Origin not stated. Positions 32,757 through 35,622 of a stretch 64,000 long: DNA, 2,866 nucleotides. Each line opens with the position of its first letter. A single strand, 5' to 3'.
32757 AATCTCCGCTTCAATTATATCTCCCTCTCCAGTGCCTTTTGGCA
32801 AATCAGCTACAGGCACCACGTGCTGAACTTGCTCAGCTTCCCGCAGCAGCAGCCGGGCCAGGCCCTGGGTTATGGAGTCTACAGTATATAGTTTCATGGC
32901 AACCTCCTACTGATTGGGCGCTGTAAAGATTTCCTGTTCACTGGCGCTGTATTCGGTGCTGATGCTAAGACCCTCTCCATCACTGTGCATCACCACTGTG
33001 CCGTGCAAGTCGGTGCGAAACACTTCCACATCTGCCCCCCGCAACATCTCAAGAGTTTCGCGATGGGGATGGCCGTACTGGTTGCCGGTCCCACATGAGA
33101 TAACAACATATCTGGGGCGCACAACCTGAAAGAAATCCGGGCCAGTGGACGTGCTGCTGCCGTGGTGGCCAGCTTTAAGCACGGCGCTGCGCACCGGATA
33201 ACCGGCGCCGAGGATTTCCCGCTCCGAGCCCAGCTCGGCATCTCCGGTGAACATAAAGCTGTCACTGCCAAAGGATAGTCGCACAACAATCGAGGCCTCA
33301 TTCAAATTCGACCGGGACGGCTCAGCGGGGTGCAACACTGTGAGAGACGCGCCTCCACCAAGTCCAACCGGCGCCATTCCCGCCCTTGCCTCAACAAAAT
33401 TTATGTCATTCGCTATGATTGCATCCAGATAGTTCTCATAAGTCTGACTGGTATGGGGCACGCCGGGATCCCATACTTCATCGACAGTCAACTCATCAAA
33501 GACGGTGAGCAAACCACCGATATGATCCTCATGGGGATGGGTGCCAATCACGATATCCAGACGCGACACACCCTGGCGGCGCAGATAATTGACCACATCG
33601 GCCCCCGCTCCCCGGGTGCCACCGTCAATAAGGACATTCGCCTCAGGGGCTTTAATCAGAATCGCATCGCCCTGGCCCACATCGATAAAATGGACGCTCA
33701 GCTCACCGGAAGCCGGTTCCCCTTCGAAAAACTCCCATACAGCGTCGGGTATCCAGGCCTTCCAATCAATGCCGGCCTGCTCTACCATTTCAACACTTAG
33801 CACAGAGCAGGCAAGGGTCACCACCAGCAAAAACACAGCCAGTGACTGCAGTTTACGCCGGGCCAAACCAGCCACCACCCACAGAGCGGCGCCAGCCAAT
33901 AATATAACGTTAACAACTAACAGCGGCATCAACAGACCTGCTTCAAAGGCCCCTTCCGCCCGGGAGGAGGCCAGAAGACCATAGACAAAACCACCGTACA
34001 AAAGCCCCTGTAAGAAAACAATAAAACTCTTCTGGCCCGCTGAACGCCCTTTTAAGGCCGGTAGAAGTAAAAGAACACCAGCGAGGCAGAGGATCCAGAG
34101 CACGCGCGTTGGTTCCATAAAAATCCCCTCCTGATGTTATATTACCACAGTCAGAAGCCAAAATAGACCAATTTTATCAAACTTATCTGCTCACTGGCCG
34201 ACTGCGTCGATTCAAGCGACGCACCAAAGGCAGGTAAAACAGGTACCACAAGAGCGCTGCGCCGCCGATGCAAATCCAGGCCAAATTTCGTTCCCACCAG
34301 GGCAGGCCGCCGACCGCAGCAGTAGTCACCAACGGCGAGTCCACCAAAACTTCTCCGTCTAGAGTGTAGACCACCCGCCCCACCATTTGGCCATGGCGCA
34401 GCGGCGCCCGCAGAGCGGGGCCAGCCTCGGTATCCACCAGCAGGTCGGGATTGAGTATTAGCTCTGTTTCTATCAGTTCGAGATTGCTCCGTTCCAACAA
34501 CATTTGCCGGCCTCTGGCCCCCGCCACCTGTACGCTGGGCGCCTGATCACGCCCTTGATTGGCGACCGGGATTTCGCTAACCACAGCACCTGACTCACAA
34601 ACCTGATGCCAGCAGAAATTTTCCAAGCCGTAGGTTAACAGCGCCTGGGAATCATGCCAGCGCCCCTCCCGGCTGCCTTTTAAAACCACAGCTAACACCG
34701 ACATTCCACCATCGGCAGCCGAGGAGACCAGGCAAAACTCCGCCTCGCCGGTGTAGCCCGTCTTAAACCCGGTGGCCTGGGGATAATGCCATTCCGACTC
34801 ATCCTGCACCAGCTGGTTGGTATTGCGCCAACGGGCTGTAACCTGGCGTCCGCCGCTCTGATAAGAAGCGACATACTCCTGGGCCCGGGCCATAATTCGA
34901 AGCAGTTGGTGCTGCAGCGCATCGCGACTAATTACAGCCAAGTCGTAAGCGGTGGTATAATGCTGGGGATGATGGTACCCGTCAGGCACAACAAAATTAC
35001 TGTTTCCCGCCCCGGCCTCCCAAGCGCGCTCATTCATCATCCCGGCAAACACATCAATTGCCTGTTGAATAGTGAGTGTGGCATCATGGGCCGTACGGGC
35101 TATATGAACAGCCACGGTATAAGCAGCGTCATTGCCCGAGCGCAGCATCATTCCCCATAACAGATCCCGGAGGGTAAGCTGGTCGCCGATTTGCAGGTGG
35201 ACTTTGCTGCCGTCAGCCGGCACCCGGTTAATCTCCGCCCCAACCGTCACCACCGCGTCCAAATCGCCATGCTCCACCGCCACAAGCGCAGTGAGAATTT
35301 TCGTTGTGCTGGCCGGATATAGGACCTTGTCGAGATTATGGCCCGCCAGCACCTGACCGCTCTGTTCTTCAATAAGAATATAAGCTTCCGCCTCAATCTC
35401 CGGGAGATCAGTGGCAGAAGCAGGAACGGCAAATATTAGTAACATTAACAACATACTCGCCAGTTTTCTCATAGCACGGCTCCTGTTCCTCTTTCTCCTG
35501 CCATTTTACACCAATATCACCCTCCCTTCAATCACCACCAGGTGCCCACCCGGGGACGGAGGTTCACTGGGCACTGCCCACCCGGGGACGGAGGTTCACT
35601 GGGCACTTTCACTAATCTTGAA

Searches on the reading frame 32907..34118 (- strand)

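Call 41: search_protein_families(library=pfam, proteins=[window:32907-34118:-], max_evalue=0.00001)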
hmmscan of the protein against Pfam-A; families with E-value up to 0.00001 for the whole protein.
window:32907-34118:- (403 aa): 2 families
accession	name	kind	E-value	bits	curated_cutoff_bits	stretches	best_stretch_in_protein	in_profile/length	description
PF00753.33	Lactamase_B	-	2.8e-15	57.2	22.7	1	146-343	2-195/196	Metallo-beta-lactamase superfamily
PF12706.13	Lactamase_B_2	-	1.7e-06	28.3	27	1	161-317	2-165/200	Beta-lactamase superfamily domain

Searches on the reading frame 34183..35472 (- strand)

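Call 42: search_protein_families(library=pfam, proteins=[window:34183-35472:-], max_evalue=0.00001)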
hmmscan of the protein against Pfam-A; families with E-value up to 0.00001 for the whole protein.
window:34183-35472:- (429 aa): 4 families
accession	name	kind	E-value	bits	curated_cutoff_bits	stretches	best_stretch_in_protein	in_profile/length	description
PF00768.25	Peptidase_S11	-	1.4e-47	162.6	27.6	1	21-266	5-237/239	D-alanyl-D-alanine carboxypeptidase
PF13354.11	Beta-lactamase2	-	9.2e-08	32.1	22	1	38-179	9-140/214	Beta-lactamase enzyme family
PF07943.18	PBP5_C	-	3.6e-07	30.7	21.2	1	289-387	4-89/91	Penicillin-binding protein 5, C-terminal domain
PF02113.21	Peptidase_S13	-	2.6e-06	26.9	22.8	0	18-68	7-58/444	D-Ala-D-Ala carboxypeptidase 3 (S13) family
